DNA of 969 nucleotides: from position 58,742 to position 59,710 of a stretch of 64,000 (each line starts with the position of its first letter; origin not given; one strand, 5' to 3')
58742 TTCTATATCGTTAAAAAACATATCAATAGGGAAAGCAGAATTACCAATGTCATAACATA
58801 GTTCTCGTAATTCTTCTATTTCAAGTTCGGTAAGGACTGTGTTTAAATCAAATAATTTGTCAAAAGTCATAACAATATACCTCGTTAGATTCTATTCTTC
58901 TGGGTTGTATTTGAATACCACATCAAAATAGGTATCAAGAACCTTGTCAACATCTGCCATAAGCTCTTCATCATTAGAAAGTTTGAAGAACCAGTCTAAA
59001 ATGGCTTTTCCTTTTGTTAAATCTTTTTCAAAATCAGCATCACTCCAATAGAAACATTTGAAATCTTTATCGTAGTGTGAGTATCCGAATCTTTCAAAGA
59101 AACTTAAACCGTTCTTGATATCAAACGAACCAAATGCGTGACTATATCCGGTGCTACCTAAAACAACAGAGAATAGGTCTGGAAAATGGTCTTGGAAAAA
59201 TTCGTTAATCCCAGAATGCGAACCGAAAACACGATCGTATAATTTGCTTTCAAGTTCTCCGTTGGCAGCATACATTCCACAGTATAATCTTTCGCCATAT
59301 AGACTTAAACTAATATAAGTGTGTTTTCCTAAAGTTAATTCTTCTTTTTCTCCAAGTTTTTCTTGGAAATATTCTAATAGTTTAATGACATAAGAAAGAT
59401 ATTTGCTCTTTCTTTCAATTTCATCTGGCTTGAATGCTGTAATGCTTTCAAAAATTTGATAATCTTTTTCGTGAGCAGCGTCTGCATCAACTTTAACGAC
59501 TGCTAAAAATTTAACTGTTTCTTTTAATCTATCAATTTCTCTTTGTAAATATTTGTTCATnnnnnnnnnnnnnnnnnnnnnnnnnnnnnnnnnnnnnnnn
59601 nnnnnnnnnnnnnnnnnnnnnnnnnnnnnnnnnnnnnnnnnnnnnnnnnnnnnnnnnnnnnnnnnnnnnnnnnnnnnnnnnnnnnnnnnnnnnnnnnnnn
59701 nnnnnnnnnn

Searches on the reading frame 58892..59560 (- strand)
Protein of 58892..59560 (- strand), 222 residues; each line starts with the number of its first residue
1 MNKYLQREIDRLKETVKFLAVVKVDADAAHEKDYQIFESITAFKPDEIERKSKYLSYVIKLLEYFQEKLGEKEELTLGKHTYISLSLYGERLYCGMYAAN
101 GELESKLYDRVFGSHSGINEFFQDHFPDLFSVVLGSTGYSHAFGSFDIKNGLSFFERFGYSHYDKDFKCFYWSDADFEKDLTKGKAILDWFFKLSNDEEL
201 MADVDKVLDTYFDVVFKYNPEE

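Call 71: find_encoding_contigs(protein=window:58892-59560:-, flank=10000, max_places=3)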
Protein window:58892-59560:- (222 aa): 4 contigs read that carry it; 2 places shown.
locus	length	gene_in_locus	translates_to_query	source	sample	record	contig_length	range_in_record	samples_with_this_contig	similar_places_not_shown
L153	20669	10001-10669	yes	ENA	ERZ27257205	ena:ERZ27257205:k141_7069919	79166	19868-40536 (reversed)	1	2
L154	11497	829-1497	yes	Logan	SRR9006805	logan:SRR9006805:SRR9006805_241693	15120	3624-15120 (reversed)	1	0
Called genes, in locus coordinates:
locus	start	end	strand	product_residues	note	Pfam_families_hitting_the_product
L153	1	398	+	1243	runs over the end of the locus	-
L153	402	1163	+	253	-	-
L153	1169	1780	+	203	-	-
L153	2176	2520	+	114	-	-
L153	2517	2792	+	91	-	-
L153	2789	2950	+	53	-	-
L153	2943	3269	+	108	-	-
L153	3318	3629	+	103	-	-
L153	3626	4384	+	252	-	PF02463:SMC_N (faint), PF13476:AAA_23 (faint)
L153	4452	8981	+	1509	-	-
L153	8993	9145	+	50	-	-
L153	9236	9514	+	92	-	-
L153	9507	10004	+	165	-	-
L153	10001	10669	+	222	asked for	-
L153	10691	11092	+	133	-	-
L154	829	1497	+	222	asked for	-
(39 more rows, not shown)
